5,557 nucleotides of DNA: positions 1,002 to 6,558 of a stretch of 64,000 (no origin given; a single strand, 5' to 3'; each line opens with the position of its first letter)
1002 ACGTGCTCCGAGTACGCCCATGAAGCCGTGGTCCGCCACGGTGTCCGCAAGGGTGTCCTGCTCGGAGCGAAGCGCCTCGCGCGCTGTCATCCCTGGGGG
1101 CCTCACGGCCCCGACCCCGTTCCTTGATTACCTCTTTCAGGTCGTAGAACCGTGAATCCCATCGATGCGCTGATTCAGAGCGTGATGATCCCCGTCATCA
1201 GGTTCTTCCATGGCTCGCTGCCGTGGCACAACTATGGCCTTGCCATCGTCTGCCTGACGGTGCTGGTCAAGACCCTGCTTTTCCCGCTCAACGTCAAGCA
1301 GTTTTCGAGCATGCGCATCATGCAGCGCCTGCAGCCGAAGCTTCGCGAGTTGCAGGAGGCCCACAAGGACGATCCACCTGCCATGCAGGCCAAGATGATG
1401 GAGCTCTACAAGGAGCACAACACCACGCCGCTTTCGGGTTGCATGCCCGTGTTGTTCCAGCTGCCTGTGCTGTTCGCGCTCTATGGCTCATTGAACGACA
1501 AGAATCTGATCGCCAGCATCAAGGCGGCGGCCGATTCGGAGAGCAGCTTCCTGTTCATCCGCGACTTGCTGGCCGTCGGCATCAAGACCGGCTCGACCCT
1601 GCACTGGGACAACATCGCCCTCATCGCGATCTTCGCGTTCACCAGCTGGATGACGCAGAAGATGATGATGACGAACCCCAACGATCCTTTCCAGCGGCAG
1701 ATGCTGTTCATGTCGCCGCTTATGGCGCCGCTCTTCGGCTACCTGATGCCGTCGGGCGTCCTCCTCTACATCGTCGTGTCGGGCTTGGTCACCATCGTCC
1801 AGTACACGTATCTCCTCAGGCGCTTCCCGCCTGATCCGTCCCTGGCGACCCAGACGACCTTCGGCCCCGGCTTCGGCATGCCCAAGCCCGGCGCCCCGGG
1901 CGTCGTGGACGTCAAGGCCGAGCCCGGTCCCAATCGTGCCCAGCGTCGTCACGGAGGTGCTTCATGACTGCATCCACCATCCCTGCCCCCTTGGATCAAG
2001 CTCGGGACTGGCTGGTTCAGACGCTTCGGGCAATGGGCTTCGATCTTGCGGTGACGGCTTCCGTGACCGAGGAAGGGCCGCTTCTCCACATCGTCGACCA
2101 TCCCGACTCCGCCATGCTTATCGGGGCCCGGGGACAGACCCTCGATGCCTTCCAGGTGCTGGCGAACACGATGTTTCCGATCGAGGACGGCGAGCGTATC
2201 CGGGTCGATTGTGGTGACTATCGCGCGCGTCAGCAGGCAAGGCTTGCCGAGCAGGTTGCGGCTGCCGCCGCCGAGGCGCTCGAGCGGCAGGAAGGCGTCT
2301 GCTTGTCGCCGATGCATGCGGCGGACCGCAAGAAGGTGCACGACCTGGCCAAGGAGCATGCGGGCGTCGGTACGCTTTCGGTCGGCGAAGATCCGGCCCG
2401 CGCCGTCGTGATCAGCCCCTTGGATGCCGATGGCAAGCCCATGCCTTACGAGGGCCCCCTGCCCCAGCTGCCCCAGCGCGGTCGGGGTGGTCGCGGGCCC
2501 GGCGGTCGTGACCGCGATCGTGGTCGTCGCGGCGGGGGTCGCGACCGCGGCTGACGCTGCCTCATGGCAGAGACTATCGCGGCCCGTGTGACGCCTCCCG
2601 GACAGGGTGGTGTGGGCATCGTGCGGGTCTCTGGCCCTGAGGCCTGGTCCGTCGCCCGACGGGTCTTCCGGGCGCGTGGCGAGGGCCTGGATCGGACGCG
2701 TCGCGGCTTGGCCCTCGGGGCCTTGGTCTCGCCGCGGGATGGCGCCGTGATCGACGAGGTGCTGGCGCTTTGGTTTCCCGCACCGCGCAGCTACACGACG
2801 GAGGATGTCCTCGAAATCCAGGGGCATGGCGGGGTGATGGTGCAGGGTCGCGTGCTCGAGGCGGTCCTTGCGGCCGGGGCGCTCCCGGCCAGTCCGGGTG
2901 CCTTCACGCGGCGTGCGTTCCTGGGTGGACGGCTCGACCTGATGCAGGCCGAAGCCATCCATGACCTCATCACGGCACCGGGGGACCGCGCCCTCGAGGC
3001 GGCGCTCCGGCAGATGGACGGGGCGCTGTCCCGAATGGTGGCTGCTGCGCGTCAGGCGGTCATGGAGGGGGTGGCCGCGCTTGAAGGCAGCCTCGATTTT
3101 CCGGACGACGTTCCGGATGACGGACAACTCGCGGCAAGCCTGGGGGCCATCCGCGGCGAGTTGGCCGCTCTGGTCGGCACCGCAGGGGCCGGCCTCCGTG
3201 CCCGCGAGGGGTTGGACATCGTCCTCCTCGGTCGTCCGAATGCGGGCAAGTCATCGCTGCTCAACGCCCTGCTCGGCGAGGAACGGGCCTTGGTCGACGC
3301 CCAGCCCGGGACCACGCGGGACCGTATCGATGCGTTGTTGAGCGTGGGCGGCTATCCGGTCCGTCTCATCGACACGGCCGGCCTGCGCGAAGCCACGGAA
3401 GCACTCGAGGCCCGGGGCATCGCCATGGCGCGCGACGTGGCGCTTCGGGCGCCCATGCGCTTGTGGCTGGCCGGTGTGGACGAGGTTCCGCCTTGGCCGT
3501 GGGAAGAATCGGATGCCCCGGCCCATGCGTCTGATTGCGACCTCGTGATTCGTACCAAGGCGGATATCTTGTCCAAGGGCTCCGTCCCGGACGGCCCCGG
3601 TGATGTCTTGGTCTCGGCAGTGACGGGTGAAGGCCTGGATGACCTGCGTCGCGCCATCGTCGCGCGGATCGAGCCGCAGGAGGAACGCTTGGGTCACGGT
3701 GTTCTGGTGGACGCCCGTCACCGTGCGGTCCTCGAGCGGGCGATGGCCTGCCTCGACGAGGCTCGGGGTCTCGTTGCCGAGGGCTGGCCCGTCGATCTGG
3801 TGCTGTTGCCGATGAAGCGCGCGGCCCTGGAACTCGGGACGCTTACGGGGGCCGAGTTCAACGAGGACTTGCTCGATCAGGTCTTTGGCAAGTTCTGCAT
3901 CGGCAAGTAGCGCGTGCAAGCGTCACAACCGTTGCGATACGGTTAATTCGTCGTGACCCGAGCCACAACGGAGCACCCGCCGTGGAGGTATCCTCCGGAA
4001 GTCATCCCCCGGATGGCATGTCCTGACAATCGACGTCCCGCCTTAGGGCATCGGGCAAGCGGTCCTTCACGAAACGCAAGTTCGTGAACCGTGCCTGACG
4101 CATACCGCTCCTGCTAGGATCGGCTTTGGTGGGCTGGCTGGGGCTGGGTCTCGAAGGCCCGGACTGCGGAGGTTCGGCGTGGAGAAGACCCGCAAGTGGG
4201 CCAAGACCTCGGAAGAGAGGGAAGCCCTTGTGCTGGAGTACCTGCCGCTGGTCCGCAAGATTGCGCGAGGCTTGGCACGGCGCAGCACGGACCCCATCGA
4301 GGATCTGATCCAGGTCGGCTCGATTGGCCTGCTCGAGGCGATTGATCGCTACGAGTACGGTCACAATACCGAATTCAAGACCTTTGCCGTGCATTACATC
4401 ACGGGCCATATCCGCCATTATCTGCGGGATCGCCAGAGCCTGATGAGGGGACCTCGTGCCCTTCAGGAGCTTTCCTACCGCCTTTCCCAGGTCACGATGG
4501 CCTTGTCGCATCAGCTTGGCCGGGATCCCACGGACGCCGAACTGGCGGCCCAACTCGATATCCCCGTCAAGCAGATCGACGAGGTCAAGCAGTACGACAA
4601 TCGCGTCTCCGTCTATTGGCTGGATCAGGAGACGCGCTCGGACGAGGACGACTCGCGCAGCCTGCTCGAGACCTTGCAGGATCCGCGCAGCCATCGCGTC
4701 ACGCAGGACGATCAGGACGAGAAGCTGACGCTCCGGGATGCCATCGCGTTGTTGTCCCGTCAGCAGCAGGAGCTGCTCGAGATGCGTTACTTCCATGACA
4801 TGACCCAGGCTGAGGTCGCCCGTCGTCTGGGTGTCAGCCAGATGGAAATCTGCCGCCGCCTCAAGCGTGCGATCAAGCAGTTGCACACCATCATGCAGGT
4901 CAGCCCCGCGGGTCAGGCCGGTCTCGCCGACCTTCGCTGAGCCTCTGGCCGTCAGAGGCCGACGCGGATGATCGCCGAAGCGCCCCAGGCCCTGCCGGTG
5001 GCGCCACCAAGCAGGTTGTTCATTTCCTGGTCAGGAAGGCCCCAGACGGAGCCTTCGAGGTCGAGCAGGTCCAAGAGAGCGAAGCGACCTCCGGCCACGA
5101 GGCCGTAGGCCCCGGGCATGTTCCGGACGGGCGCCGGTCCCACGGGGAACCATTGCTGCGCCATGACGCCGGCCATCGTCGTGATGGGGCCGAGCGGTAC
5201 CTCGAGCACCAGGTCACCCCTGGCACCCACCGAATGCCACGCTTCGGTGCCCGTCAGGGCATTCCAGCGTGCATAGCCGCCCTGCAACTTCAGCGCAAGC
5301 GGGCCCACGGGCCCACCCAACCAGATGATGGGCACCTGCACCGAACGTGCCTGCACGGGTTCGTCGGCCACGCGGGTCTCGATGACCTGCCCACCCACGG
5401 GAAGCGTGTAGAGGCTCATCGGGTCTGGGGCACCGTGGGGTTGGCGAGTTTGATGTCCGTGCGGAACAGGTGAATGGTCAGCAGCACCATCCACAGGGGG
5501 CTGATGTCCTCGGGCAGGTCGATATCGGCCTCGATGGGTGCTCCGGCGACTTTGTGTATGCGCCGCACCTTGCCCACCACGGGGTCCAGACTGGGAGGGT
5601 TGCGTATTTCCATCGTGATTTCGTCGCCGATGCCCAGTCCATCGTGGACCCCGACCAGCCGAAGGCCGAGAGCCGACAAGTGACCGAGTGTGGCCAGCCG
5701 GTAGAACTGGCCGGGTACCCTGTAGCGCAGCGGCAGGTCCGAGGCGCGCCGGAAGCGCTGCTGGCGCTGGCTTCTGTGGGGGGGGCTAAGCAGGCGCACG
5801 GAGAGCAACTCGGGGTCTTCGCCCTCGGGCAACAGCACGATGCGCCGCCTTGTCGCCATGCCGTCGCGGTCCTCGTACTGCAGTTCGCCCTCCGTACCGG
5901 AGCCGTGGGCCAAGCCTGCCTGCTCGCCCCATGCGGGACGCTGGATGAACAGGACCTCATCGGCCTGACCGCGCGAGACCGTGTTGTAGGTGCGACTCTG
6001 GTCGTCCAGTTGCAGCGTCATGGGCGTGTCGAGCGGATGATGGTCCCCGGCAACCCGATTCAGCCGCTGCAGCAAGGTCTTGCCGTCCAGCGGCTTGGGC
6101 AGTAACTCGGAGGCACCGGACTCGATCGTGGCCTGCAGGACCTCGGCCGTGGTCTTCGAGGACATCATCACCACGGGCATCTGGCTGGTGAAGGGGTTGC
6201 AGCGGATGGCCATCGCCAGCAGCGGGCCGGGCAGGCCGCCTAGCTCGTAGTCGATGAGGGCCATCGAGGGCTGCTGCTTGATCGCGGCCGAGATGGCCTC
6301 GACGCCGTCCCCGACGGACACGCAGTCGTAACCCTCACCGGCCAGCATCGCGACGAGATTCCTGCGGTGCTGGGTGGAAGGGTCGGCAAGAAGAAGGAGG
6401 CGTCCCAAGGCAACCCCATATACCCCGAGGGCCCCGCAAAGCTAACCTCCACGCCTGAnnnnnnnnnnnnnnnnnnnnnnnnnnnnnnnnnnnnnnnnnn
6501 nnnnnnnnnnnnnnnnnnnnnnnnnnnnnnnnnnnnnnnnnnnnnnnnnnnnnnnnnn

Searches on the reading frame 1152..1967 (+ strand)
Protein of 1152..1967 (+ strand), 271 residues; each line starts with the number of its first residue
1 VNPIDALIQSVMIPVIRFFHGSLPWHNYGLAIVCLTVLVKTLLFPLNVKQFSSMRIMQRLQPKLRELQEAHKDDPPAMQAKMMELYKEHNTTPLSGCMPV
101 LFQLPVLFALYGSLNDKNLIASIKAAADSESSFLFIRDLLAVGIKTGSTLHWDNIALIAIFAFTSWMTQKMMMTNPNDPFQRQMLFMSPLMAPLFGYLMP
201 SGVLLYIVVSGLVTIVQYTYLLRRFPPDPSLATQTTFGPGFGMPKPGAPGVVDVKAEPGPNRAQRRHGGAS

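Call 23: search_protein_families(library=pfam, proteins=[window:1152-1967:+])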
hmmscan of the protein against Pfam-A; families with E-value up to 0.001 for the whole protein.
window:1152-1967:+ (271 aa): 1 family
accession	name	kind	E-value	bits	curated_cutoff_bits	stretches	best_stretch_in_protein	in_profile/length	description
PF02096.25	60KD_IMP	-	1.4e-48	165.4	35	1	28-221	1-161/163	60Kd inner membrane protein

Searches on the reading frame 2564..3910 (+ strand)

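Call 23: search_protein_families(library=pfam, proteins=[window:2564-3910:+])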
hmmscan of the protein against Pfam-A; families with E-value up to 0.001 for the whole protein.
window:2564-3910:+ (448 aa): 5 families
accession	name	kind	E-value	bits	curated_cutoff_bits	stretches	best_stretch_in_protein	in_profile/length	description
PF12631.12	MnmE_helical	-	3.7e-42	145.3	40.1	1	126-445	1-211/211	MnmE helical domain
PF10396.14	TrmE_N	-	2e-37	128.4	29.8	1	4-123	1-117/117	GTP-binding protein TrmE N-terminus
PF01926.29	MMR_HSR1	-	1.9e-18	67.1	21.9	1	219-290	2-70/113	50S ribosome-binding GTPase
PF02421.24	FeoB_N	-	1.1e-06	28.7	27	1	218-276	2-59/156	Ferrous iron transport protein B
PF00350.29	Dynamin_N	-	3.8e-05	24.2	27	1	219-251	1-33/168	Dynamin family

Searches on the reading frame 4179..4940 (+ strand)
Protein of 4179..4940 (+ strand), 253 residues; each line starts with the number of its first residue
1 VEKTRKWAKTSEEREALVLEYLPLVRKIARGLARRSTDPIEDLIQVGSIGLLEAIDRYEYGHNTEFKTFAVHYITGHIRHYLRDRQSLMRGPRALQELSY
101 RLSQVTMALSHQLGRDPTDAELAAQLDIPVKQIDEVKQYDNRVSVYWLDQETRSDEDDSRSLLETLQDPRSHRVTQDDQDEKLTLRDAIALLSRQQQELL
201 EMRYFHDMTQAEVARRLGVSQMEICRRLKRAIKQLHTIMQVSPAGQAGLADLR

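Call 23: search_protein_families(library=pfam, proteins=[window:4179-4940:+])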
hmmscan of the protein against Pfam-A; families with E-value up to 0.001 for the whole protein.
window:4179-4940:+ (253 aa): 5 families
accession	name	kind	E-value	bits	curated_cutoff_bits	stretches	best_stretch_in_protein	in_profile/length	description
PF04542.20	Sigma70_r2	-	3e-16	59.4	24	1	17-86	1-69/71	Sigma-70 region 2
PF04545.22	Sigma70_r4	-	4e-14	52.3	24.1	1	188-235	1-48/50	Sigma-70, region 4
PF04539.22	Sigma70_r3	-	1.2e-11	45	25.3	1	97-161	1-63/78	Sigma-70 region 3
PF08281.18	Sigma70_r4_2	-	2.7e-11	43.4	25.7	1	184-235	3-54/54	Sigma-70, region 4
PF07638.17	Sigma70_ECF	-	2.1e-05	25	21.1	1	171-236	112-180/185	ECF sigma factor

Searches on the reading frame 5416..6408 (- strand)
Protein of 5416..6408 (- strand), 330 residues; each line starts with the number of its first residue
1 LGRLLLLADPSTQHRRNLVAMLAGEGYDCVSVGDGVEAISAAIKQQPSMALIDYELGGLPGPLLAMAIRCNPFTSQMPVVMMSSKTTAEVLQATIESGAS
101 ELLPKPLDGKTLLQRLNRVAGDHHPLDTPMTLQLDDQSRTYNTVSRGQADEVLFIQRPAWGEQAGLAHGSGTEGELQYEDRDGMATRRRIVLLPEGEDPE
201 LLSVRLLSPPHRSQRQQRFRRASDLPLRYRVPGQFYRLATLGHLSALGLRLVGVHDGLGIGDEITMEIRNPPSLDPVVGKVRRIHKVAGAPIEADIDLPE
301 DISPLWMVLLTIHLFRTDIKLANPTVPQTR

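Call 3: search_protein_families(library=pfam, proteins=[window:5416-6408:-])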
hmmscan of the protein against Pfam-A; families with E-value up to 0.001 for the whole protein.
window:5416-6408:- (330 aa): 1 family
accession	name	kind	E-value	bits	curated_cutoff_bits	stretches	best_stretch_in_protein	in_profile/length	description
PF00072.30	Response_reg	-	1.1e-14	55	30.2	1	6-116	2-110/111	Response regulator receiver domain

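Call 43: search_protein_families(library=pfam, proteins=[window:5416-6408:-], max_evalue=1)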
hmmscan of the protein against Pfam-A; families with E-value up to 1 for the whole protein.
window:5416-6408:- (330 aa): 2 families
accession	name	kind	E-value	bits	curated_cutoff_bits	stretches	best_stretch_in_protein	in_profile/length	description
PF00072.30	Response_reg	-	1.1e-14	55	30.2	1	6-116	2-110/111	Response regulator receiver domain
PF07238.19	PilZ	-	0.068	14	22.5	1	214-287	1-75/102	PilZ domain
